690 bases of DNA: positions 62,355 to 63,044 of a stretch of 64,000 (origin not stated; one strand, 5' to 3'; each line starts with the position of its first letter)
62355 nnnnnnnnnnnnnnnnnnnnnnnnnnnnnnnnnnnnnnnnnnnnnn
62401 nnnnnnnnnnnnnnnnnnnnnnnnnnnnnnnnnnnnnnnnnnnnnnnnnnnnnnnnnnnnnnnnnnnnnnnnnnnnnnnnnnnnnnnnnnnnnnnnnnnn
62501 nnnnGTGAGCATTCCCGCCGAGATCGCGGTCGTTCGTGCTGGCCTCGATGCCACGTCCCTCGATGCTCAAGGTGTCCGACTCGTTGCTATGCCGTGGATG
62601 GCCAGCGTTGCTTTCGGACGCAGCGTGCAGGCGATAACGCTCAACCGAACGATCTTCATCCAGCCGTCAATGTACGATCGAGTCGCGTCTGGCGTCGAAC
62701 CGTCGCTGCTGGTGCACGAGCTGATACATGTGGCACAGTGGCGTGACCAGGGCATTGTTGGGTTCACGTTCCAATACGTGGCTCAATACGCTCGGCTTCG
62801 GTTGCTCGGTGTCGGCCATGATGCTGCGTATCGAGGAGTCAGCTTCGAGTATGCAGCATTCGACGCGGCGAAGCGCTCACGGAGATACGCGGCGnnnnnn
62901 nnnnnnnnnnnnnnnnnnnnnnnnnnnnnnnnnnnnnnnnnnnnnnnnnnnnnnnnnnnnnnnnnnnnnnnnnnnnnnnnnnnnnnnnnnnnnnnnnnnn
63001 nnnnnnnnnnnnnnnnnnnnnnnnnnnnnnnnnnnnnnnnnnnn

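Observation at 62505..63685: Translationally coupled pair of putative metalloproteases (stand-alone DUF4157 HExxH domain plus membrane CPBP/Abi protease) immediately downstream of leuS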

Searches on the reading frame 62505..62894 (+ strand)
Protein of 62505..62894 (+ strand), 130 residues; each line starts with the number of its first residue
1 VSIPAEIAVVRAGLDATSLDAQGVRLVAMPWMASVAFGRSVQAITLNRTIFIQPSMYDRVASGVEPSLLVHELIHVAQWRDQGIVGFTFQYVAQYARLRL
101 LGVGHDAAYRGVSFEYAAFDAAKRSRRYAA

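Call 3: search_protein_families(library=pfam, proteins=[window:62505-62894:+], max_evalue=1)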
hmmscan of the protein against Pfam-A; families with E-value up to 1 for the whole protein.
window:62505-62894:+ (130 aa): 1 family
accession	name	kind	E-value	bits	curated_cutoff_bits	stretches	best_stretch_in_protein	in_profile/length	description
PF13699.11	eCIS_core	-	7.5e-06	26.5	22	1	20-81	17-77/79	eCIS core domain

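Call 4: search_protein_families(library=ncbifam, proteins=[window:62505-62894:+], max_evalue=1)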
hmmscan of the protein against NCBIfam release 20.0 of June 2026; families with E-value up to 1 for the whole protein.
window:62505-62894:+ (130 aa): 0 families

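Call 5: find_homologous_proteins(query=window:62505-62894:+, max_evalue=0.001)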
Query window:62505-62894:+ (130 aa): 31 proteins with E <= 0.001 among 77 candidates.
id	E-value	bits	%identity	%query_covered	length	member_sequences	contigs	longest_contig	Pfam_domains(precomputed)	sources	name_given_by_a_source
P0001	4.9e-77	274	99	100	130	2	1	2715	PF13699.12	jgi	-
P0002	3.5e-52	193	68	100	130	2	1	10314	PF13699.12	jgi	-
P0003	8.3e-52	192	69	100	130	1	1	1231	-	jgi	-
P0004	9.6e-44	166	74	78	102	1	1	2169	-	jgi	-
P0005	7.6e-40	154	56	98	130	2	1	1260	-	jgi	-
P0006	1.7e-37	146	60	87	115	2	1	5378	-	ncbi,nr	ncbi:MAG: DUF4157 domain-containing protein [Proteobacteria bacterium]|nr:DUF4157 domain-containing 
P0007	1.9e-37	146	59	95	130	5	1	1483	-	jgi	jgi:hypothetical protein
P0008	1.7e-36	143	54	95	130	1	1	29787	PF13699.12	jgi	jgi:hypothetical protein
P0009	3.1e-36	142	52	98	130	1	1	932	-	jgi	jgi:uncharacterized protein DUF4157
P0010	3.3e-36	142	55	94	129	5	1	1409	PF13699.12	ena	-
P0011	1.8e-35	140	57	93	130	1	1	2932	PF13699.12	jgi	-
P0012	2.0e-35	139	52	100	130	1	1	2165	PF13699.12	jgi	-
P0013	2.7e-35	139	54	95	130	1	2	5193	PF13699.12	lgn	-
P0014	4.0e-35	138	54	95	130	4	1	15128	PF13699.12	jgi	-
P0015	6.4e-35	138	53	98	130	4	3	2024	-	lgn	-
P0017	8.4e-34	134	53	98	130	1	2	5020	PF13699.12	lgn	-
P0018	1.0e-33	134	53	98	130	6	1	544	PF13699.12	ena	-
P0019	3.2e-33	132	52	95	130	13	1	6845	PF13699.12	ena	-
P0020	3.5e-33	132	54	95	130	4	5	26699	PF13699.12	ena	-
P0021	9.2e-33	131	52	100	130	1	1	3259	PF13699.12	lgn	-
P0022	1.3e-31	127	50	95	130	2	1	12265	PF13699.12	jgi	-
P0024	3.8e-31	126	50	98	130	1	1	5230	PF13699.12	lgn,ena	-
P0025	4.5e-31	125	49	95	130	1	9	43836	PF13699.12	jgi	jgi:hypothetical protein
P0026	5.9e-31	125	49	98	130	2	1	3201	PF13699.12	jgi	jgi:hypothetical protein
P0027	2.8e-30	123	49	95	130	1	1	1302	PF13699.12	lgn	-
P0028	1.1e-29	121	48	98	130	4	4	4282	PF13699.12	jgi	jgi:hypothetical protein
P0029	5.5e-26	109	46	98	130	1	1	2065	PF13699.12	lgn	-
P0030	5.9e-26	109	54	72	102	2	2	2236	PF13699.12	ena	-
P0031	3.1e-18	84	43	73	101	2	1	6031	PF13699.12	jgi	jgi:Domain of unknown function (DUF4157)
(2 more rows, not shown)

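Call 8: find_encoding_contigs(protein=P0025, flank=6000, max_places=4)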
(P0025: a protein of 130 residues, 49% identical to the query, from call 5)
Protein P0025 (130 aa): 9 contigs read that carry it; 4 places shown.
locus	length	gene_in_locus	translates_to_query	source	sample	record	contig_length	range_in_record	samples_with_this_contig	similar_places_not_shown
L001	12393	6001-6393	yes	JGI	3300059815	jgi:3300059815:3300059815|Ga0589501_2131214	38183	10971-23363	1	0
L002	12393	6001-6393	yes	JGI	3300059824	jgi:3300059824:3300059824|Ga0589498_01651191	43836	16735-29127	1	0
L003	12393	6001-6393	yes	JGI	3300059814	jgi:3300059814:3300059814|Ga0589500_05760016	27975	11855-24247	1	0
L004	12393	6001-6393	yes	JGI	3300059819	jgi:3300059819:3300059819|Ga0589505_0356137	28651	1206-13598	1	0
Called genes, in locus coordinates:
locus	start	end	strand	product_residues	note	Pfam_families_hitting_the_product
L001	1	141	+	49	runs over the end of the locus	-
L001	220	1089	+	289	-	PF00924:MS_channel_2nd, PF21082:MS_channel_3rd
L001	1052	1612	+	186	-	PF00156:Pribosyltran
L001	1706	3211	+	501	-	PF00171:Aldedh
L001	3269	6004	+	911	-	PF00133:tRNA-synt_1, PF09334:tRNA-synt_1g, PF13603:tRNA-synt_1_2, PF08264:Anticodon_1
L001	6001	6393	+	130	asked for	PF13699:eCIS_core (weak)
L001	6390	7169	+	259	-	PF02517:Rce1-like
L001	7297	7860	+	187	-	PF00633:HHH (faint), PF22461:SLBB_2 (weak), PF10531:SLBB, PF14520:HHH_5 (faint), PF06514:PsbU (weak), PF12836:HHH_3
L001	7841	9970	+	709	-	PF03772:Competence, PF00753:Lactamase_B, PF12706:Lactamase_B_2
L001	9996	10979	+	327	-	-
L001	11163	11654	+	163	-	PF08768:THAP4_heme-bd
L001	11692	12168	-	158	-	PF03449:GreA_GreB_N, PF01272:GreA_GreB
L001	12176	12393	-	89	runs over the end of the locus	PF01649:Ribosomal_S20p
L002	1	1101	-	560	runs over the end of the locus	PF04978:MST, PF12867:DinB_2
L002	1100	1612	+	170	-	PF00156:Pribosyltran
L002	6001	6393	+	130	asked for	PF13699:eCIS_core (weak)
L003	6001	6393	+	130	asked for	PF13699:eCIS_core (weak)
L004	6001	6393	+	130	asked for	PF13699:eCIS_core (weak)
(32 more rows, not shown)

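Call 9: find_encoding_contigs(protein=P0008, flank=6000, max_places=3)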
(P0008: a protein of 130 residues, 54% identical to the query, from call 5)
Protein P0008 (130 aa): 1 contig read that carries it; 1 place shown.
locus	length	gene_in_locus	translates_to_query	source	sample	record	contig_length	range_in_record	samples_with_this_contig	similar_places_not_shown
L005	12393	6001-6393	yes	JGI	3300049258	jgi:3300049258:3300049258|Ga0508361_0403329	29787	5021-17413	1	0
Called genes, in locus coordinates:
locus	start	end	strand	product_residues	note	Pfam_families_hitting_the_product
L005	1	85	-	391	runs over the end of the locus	PF11376:DUF3179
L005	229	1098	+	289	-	PF00924:MS_channel_2nd, PF21082:MS_channel_3rd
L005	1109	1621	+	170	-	PF00156:Pribosyltran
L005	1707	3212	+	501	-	PF00171:Aldedh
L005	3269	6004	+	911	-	PF00133:tRNA-synt_1, PF09334:tRNA-synt_1g, PF13603:tRNA-synt_1_2, PF08264:Anticodon_1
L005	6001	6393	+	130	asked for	PF13699:eCIS_core (weak)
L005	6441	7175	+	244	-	PF02517:Rce1-like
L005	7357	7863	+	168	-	PF10531:SLBB, PF22461:SLBB_2 (faint), PF14520:HHH_5 (faint), PF06514:PsbU, PF12836:HHH_3, PF00633:HHH (faint)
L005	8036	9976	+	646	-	PF03772:Competence, PF00753:Lactamase_B, PF12706:Lactamase_B_2 (weak)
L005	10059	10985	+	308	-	-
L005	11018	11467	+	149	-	-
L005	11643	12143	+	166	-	PF08768:THAP4_heme-bd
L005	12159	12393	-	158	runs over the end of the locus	PF03449:GreA_GreB_N, PF01272:GreA_GreB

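Call 11: find_related_loci(query=A1, collection=genome_contigs, flank=6000)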
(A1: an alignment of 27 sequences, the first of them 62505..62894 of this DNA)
Query A1 (130 aa) in genome_contigs; peptide patterns used: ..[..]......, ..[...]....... (x = any residue, [..] = any of these).
102 stretches matched a pattern; 22 encode a relative of the query (tblastn E <= 1e-3); 22 distinct loci.
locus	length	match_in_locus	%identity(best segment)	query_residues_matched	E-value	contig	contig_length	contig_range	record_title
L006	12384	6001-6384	55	3-130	6e-45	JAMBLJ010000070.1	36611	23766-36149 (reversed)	MAG: Actinomycetes bacterium isolate H2.bin.90 k83_372778, whole genome shotgun sequence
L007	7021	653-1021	52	1-123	2e-38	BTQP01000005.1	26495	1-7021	MAG: Acidimicrobiia bacterium BMS9Abin17 DNA, NODE_427_length_26495, whole genome shotgun sequence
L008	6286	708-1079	48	1-124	3e-37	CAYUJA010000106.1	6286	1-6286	MAG TPA_asm: uncultured Acidimicrobiaceae bacterium isolate binchicken_co121_64 genome assembly, contig: NODE_12201_leng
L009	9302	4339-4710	52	1-124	4e-32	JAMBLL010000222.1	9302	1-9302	MAG: Actinomycetes bacterium isolate H2.bin.110 k83_896288, whole genome shotgun sequence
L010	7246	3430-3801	44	1-124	3e-30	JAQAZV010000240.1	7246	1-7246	MAG: Acidimicrobiia bacterium isolate MAG_302_bin-54 302_bin-54_ctg-240, whole genome shotgun sequence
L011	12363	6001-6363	44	3-123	4e-28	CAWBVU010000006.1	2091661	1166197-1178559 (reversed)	MAG: uncultured Acidimicrobiia bacterium isolate MFD09779.bin.1.363 genome assembly, contig: contig_8800, whole genome s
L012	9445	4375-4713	42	14-127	3e-24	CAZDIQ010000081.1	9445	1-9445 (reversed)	MAG TPA_asm: uncultured Acidimicrobiaceae bacterium isolate SRP344714_co2_149 genome assembly, contig: NODE_19257_length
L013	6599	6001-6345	39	7-123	5e-18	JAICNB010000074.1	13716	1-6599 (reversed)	MAG: Acidimicrobiia bacterium isolate OF_bin.16 k141_267886_length_13716_cov_10.9971, whole genome shotgun sequence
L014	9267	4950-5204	45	37-123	9e-18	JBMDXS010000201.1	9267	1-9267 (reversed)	MAG: Acidimicrobiia bacterium isolate FBaSoil1_17 FBaSoil1_contig201, whole genome shotgun sequence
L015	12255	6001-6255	45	37-123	2e-17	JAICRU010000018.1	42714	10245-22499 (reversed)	MAG: Acidimicrobiia bacterium isolate TY_ISSM_2_bin.47 k141_4740629_length_42714_cov_11.1370, whole genome shotgun seque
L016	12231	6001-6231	35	43-130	6e-10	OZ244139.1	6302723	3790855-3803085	MAG: Acidimicrobiales bacterium isolate 8a1916bf-604c-4c53-8aba-34c6369dc135 genome assembly, chromosome: 1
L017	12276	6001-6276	35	24-124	9e-10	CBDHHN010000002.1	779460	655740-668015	MAG: Acidimicrobiales bacterium isolate 52bdf354-617b-472d-aa5f-cc26607e9683 genome assembly, contig: contig_2, whole ge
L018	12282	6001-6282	34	21-123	7e-8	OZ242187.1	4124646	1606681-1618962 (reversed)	MAG: Candidatus Aldehydirespiratoraceae bacterium isolate 61e8bfbb-40aa-4858-aaa5-c73b4985a48d genome assembly, chromoso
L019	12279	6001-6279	33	21-122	1e-7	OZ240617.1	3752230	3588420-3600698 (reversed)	MAG: Candidatus Aldehydirespiratoraceae bacterium isolate 0b71e67c-702b-47f2-97b2-5742d9223fe1 genome assembly, chromoso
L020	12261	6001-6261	32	21-123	1e-7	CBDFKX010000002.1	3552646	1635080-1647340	MAG: Candidatus Aldehydirespiratoraceae bacterium isolate 8d6ab3e8-b734-4a82-969c-709287334e5d genome assembly, contig:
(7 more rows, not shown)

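Call 22: predict_structure(alignment_id=A1)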
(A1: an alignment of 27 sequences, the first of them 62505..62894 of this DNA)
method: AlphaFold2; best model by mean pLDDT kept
length: 130 residues; sequences in the alignment: 27
mean_pLDDT: 87.9   pTM: 0.81
mean pLDDT of the five models: 87.9, 85.2, 81.4, 78.5, 76.9
residues with pLDDT >= 90: 65; 70-90: 61; 50-70: 3; < 50: 1
segments of 3 or more residues with pLDDT < 50: none
pLDDT, mean of each block of 10 residues (from residue 1): 93 84 94 81 92 94 93 92 87 91 86 86 71
secondary structure, 60 per line:
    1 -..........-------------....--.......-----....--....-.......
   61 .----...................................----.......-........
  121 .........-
elements in order: E2-4 H5-11 E25-28 H31-37 E43-46 E49-52 H54-61 H66-100 H105-111 H113-129

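Call 32: find_encoding_contigs(protein=P0002, flank=8000, max_places=2)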
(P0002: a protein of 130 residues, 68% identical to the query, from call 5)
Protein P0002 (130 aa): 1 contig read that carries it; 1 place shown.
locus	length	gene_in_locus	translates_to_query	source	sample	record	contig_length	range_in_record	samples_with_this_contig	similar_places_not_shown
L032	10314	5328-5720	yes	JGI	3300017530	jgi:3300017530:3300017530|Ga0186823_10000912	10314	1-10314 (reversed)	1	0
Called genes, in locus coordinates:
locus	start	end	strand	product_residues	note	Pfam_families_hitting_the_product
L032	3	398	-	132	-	?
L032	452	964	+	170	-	PF00156:Pribosyltran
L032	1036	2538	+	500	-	PF00171:Aldedh (weak)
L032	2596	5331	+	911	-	PF00133:tRNA-synt_1, PF09334:tRNA-synt_1g, PF13603:tRNA-synt_1_2, PF08264:Anticodon_1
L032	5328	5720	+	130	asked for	PF13699:eCIS_core (weak)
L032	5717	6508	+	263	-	PF02517:Rce1-like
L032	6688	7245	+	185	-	PF10531:SLBB, PF22461:SLBB_2 (weak), PF06514:PsbU (weak), PF12836:HHH_3, PF00633:HHH (faint)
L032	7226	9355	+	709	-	PF03772:Competence, PF00753:Lactamase_B, PF12706:Lactamase_B_2 (weak)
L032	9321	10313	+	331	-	?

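Call 33: find_encoding_contigs(protein=P0031, flank=6000, max_places=2)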
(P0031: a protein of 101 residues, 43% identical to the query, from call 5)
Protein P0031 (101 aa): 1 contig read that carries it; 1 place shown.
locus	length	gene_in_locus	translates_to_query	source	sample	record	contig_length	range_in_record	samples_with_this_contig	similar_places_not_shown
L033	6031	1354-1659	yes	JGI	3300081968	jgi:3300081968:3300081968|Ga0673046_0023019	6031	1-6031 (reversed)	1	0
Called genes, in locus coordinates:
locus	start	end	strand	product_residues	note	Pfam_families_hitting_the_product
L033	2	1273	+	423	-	?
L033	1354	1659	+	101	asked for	PF13699:eCIS_core (weak)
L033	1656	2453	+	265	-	PF02517:Rce1-like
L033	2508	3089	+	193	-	PF10531:SLBB, PF22461:SLBB_2 (weak), PF14520:HHH_5 (faint), PF12836:HHH_3, PF00633:HHH (weak)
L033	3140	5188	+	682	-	PF03772:Competence, PF00753:Lactamase_B, PF12706:Lactamase_B_2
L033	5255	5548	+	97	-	-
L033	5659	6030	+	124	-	?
